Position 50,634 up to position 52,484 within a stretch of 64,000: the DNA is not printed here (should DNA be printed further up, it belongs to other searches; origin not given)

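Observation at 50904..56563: Unassigned six-gene cluster: B12-radical SAM, GGR-family flavoprotein, flavin reductase, SAM methyltransferase, SRPBCC and a stand-alone KAS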

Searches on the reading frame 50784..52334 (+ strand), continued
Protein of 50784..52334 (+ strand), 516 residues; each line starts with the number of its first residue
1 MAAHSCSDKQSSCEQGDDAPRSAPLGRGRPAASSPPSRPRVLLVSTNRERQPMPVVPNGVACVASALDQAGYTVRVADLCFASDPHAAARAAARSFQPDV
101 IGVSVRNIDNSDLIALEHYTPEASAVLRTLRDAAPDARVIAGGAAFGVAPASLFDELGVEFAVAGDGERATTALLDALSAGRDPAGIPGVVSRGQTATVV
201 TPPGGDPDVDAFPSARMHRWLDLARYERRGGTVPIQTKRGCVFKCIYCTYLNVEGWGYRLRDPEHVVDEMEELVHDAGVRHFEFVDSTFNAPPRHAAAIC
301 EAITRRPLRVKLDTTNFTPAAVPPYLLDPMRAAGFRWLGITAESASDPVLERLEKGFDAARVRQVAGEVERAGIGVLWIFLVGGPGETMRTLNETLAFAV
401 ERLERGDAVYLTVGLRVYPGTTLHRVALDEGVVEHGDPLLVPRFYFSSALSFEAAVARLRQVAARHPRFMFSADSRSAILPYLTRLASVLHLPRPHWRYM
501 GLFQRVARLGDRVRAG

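Call 55: find_encoding_contigs(protein=P0381, flank=10000, max_places=2)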
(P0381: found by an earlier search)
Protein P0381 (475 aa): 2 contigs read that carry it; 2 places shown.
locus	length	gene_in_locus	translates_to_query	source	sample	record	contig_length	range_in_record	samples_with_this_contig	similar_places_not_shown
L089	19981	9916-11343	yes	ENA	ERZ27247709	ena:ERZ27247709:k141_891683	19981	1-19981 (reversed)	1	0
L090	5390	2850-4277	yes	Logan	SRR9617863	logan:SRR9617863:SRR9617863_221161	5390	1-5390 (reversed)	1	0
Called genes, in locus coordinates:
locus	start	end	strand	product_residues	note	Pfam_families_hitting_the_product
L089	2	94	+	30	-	?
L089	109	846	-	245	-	-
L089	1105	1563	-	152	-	-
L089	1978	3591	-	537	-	PF00586:AIRS, PF02769:AIRS_C, PF02627:CMD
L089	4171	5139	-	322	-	-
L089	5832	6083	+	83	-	-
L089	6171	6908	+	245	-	PF07638:Sigma70_ECF, PF04542:Sigma70_r2, PF08281:Sigma70_r4_2, PF04545:Sigma70_r4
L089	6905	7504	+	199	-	PF13490:zf-HC2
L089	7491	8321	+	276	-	PF18917:LiaI-LiaF-like_TM1, PF22570:LiaF-TM (weak)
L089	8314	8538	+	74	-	PF18917:LiaI-LiaF-like_TM1, PF22570:LiaF-TM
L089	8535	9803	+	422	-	PF13349:DUF4097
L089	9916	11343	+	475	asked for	PF02310:B12-binding, PF04055:Radical_SAM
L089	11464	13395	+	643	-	PF00395:SLH (faint)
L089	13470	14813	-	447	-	PF00109:ketoacyl-synt, PF02801:Ketoacyl-synt_C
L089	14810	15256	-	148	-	PF10604:Polyketide_cyc2, PF03364:Polyketide_cyc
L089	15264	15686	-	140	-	-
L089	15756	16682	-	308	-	PF02310:B12-binding, PF04055:Radical_SAM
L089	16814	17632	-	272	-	PF13489:Methyltransf_23, PF01209:Ubie_methyltran, PF13847:Methyltransf_31, PF08241:Methyltransf_11, PF08242:Methyltransf_12, PF13649:Methyltransf_25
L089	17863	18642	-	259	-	PF02633:Creatininase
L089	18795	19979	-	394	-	?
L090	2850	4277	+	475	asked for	PF02310:B12-binding, PF04055:Radical_SAM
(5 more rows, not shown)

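Call 56: find_encoding_contigs(protein=P0377, flank=10000, max_places=2)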
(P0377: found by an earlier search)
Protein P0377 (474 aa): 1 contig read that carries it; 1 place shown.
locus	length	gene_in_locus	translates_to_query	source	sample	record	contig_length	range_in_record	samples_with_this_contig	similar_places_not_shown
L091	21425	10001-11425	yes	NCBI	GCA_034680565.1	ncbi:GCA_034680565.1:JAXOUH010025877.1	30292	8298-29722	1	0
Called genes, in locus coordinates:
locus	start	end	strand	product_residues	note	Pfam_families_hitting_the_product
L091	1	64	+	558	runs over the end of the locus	-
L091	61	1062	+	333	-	PF02085:Cytochrom_CIII (faint), PF14522:Cytochrome_C7 (faint), PF14537:Cytochrom_c3_2 (faint)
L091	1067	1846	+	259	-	-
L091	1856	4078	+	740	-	PF00037:Fer4 (weak), PF12797:Fer4_2 (weak), PF12837:Fer4_6 (weak), PF12838:Fer4_7 (weak), PF13237:Fer4_10, PF14697:Fer4_21, PF07992:Pyr_redox_2, PF13738:Pyr_redox_3, +9 more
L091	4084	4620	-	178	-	PF01814:Hemerythrin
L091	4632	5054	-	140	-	-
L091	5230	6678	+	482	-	PF00581:Rhodanese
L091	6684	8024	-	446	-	PF00202:Aminotran_3, PF00155:Aminotran_1_2 (faint)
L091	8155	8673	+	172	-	-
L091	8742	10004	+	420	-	PF00109:ketoacyl-synt, PF02801:Ketoacyl-synt_C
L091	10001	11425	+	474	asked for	PF02310:B12-binding, PF04055:Radical_SAM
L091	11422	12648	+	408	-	PF00890:FAD_binding_2 (faint), PF01266:DAO (faint), PF01494:FAD_binding_3, PF04820:Trp_halogenase (faint), PF05834:Lycopene_cycl (faint), PF12831:FAD_oxidored (weak)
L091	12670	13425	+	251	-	PF00106:adh_short, PF08659:KR, PF23441:SDR (faint), PF13561:adh_short_C2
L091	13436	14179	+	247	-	PF04264:YceI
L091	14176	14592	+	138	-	-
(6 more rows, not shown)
